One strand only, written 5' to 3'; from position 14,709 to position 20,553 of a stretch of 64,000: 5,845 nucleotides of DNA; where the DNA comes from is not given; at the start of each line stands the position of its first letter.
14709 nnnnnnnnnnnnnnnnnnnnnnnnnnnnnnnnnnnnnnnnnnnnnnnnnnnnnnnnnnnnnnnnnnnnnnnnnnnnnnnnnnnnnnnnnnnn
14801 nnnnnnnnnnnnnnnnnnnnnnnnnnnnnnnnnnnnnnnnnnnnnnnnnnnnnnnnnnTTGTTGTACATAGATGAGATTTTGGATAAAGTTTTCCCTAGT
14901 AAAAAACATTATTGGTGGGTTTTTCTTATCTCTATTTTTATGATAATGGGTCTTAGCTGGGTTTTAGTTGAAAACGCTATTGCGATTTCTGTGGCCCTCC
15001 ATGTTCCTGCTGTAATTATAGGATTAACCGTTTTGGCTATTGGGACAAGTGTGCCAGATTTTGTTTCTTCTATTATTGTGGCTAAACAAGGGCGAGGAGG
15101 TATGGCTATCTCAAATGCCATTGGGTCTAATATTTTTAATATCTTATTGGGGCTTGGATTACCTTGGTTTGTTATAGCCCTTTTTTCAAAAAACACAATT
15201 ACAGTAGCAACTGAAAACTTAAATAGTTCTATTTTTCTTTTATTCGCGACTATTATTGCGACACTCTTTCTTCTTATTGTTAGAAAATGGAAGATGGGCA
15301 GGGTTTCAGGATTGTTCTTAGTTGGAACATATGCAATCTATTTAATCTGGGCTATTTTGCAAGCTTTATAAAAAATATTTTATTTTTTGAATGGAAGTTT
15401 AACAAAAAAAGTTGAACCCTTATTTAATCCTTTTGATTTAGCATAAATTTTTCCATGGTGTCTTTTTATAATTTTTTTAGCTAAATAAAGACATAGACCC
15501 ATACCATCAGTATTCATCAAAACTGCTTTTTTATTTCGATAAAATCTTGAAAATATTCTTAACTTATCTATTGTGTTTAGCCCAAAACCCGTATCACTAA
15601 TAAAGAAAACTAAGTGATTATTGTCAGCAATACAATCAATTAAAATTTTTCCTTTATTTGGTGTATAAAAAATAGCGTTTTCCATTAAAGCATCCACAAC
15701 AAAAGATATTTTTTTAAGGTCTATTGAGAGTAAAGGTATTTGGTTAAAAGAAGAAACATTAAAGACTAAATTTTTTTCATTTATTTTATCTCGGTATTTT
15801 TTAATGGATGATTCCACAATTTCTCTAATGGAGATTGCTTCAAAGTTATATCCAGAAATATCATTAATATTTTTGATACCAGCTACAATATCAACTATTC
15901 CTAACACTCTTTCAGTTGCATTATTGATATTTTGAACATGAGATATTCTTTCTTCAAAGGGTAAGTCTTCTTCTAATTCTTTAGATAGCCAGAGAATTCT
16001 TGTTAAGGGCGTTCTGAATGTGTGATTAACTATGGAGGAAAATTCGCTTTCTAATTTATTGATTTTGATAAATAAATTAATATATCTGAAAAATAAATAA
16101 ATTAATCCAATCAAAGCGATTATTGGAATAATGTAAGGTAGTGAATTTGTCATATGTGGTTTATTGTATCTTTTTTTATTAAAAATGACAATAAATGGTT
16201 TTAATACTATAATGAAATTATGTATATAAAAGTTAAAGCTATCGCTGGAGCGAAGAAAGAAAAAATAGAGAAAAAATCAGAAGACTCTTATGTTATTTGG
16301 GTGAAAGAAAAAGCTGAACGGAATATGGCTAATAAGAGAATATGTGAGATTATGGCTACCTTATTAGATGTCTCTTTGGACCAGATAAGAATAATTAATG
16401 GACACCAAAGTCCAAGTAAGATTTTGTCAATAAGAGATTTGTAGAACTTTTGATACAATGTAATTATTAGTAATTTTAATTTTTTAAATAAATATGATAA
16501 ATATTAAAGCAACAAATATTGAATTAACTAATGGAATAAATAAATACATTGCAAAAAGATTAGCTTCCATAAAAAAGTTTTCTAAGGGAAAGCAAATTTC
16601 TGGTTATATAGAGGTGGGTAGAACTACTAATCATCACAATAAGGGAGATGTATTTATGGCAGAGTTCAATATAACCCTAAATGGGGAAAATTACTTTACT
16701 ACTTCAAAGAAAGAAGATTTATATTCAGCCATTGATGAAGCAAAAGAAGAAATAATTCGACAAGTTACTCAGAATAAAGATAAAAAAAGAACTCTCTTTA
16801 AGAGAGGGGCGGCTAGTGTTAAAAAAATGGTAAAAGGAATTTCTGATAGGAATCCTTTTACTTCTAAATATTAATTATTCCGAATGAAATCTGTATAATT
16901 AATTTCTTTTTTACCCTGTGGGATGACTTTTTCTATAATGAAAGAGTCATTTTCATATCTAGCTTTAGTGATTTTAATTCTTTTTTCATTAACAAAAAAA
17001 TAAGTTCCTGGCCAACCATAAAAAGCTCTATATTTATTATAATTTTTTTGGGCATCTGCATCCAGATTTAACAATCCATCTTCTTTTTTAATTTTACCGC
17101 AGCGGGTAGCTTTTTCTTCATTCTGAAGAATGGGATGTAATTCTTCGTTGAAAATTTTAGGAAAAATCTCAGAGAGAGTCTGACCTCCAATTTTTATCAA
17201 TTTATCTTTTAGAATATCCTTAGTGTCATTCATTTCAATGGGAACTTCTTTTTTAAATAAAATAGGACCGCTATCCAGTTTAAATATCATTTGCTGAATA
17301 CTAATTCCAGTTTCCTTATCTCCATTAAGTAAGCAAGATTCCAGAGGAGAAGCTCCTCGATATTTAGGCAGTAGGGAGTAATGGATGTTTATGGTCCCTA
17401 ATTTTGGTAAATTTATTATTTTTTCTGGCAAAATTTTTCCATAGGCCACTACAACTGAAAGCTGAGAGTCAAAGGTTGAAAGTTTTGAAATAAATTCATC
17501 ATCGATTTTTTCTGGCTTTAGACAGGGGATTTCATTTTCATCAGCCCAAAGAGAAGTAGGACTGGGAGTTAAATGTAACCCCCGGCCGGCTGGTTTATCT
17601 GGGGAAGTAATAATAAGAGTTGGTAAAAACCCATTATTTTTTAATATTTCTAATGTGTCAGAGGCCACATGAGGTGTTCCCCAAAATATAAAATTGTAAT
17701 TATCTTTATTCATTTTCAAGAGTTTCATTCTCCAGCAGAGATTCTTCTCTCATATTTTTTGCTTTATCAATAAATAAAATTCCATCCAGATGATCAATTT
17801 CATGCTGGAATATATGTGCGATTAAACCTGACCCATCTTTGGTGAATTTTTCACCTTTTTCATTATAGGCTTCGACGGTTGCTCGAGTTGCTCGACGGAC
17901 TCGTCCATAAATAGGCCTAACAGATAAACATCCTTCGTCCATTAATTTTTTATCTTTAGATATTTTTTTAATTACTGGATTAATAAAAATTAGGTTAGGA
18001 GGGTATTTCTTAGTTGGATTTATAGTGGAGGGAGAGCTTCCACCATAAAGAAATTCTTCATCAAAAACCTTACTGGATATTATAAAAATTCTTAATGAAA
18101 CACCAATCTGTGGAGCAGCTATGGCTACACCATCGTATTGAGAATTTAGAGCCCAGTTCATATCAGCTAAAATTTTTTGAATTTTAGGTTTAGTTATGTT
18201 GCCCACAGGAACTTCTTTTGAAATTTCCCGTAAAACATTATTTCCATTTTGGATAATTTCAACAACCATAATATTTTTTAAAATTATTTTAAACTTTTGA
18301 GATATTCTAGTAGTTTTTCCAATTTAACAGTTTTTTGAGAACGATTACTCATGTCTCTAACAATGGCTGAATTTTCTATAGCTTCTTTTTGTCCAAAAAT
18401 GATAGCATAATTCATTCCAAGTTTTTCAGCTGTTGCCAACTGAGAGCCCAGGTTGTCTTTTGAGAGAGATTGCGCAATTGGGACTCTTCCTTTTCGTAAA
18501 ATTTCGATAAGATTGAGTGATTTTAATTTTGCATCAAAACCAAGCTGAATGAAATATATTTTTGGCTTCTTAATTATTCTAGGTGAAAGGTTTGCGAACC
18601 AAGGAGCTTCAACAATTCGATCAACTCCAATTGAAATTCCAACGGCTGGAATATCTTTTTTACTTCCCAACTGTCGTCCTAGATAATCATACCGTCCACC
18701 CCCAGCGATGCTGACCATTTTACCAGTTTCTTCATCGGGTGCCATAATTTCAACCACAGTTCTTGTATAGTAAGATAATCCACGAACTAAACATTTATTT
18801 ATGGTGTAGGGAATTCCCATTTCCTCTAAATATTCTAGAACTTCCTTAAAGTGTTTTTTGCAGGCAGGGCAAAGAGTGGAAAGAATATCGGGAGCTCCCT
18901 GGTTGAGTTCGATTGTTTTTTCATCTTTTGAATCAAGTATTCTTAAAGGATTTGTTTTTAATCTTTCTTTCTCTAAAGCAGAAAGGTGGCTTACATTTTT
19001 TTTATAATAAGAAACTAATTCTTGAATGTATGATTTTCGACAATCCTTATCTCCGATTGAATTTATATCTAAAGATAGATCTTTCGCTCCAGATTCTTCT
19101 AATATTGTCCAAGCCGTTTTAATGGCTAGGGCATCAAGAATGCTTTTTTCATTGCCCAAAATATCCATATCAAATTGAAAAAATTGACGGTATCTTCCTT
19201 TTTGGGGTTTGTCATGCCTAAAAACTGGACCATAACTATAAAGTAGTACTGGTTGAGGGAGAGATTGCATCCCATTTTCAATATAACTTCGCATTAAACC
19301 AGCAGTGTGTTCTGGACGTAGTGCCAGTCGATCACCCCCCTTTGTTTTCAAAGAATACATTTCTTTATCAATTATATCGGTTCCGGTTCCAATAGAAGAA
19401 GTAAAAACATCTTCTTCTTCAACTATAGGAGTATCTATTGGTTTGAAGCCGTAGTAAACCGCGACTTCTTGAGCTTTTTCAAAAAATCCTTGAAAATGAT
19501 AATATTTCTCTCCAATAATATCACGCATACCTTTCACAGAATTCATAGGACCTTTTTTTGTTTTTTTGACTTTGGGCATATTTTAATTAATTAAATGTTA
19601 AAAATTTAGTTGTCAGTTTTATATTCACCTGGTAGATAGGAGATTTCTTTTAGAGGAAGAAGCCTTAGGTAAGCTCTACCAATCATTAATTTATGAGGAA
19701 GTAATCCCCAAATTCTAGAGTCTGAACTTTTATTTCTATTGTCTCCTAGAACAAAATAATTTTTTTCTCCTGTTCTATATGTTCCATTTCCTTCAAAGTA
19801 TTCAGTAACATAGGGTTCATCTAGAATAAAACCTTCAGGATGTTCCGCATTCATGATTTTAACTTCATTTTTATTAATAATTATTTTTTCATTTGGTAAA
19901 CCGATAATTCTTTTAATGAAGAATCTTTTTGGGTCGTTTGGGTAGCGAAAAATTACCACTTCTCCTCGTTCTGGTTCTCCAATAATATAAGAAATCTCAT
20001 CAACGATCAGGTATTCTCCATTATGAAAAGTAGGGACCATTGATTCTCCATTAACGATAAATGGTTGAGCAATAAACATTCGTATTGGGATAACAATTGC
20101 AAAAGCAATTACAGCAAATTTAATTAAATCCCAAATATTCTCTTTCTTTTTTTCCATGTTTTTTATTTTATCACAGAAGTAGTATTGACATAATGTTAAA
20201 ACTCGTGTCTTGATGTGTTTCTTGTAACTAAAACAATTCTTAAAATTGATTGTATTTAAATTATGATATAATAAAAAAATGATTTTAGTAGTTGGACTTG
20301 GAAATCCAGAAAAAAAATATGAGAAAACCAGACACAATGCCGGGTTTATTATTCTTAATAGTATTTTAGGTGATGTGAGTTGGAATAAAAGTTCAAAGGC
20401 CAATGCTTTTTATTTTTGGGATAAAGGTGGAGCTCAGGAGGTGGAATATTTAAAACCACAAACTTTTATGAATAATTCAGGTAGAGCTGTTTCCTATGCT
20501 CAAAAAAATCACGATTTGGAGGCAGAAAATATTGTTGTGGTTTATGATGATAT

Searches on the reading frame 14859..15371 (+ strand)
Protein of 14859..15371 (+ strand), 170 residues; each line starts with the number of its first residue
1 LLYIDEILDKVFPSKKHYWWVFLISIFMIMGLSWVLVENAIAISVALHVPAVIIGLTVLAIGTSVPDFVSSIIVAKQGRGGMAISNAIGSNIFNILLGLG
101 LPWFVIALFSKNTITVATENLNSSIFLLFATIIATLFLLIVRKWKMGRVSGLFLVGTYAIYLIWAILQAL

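Call 14: search_protein_families(library=pfam, proteins=[window:14859-15371:+], max_evalue=0.01)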
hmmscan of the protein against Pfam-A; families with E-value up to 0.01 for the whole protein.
window:14859-15371:+ (170 aa): 1 family
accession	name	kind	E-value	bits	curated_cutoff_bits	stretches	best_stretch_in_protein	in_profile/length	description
PF01699.29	Na_Ca_ex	-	8.4e-33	113.9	24.9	1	17-166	1-150/151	Sodium/calcium exchanger protein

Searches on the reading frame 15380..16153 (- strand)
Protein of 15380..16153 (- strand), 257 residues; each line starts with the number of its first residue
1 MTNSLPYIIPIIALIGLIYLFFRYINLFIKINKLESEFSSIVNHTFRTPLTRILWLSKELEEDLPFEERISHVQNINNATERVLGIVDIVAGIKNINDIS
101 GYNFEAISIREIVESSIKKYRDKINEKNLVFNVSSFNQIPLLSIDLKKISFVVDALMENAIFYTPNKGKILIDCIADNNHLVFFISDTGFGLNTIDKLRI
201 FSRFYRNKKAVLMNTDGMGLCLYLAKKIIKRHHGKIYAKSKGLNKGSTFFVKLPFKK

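Call 14: search_protein_families(library=pfam, proteins=[window:15380-16153:-], max_evalue=0.01)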
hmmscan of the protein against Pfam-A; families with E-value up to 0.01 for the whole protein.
window:15380-16153:- (257 aa): 2 families
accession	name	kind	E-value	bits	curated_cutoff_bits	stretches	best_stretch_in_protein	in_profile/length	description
PF02518.31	HATPase_c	-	1.3e-15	58.2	26.4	1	147-256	4-110/111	Histidine kinase-, DNA gyrase B-, and HSP90-like ATPase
PF00512.31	HisKA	-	5.6e-05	23.5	26.9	1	36-88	3-55/66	His Kinase A (phospho-acceptor) domain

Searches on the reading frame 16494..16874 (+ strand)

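Call 14: search_protein_families(library=pfam, proteins=[window:16494-16874:+], max_evalue=0.01)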
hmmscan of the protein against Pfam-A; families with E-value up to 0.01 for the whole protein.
window:16494-16874:+ (126 aa): 1 family
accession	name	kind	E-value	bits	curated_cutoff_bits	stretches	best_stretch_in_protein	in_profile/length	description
PF02482.25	Ribosomal_S30AE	-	8.4e-14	52.5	23.7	1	2-99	1-88/88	Sigma 54 modulation protein / S30EA ribosomal protein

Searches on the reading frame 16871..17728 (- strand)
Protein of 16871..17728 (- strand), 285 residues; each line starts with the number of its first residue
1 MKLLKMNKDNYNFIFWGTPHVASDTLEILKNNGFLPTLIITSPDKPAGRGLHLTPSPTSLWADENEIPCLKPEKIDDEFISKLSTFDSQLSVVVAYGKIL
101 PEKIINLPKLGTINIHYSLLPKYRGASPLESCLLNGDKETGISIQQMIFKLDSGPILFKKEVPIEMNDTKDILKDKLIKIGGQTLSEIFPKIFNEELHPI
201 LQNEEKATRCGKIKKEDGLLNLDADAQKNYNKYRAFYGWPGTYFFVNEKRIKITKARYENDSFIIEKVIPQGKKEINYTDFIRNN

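Call 14: search_protein_families(library=pfam, proteins=[window:16871-17728:-], max_evalue=0.01)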
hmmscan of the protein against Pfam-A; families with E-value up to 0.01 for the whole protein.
window:16871-17728:- (285 aa): 2 families
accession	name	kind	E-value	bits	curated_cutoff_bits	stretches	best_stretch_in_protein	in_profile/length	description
PF00551.24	Formyl_trans_N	-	7.4e-36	124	26.1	1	14-187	6-179/181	Formyl transferase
PF02911.23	Formyl_trans_C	-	7.3e-12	45.8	21.1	1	212-262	1-51/100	Formyl transferase, C-terminal domain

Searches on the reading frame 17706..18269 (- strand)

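Call 14: search_protein_families(library=pfam, proteins=[window:17706-18269:-], max_evalue=0.01)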
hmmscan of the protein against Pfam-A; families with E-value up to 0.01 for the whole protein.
window:17706-18269:- (187 aa): 1 family
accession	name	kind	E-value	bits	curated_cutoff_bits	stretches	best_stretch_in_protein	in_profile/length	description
PF01327.26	Pep_deformylase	-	3e-42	144.3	22.8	1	3-174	2-154/156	Polypeptide deformylase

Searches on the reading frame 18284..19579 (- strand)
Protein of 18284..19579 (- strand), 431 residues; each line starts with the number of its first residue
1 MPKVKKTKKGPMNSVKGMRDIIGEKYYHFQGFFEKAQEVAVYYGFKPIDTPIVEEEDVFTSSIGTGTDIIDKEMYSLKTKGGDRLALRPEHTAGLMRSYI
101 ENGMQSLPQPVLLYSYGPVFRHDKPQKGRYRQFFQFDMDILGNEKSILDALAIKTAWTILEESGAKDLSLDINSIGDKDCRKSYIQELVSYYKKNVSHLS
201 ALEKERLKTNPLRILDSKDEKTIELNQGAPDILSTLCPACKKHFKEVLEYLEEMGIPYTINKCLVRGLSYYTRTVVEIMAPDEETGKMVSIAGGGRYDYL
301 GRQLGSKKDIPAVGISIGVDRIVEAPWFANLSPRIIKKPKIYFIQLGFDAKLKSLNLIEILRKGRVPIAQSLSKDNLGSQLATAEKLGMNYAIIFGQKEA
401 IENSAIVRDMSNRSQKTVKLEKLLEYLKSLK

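Call 14: search_protein_families(library=pfam, proteins=[window:18284-19579:-], max_evalue=0.01)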
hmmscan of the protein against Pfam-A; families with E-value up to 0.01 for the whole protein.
window:18284-19579:- (431 aa): 4 families
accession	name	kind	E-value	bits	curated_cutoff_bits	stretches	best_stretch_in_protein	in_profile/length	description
PF13393.11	tRNA-synt_His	-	1.4e-31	110.3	25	1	17-322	1-308/308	Histidyl-tRNA synthetase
PF00587.30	tRNA-synt_2b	-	7.4e-14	52.6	29.3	1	75-306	1-147/179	tRNA synthetase class II core domain (G, H, P, S and T)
PF03129.25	HGTP_anticodon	-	3.9e-11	43.4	21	1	355-429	19-93/94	Anticodon binding domain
PF01409.25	tRNA-synt_2d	-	0.0053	16.7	19.8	0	30-148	20-140/246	tRNA synthetases class II core domain (F)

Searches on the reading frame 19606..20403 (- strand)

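Call 14: search_protein_families(library=pfam, proteins=[window:19606-20403:-], max_evalue=0.01)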
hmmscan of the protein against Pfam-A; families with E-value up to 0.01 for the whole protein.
window:19606-20403:- (265 aa): 2 families
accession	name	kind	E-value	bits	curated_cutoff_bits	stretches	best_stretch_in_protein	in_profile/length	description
PF10502.14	Peptidase_S26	-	1.6e-40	139.2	22.9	1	91-247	2-166/168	Signal peptidase, peptidase S26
PF00717.28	Peptidase_S24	-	1.3e-05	25.3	23.3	1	117-173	40-88/116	Peptidase S24-like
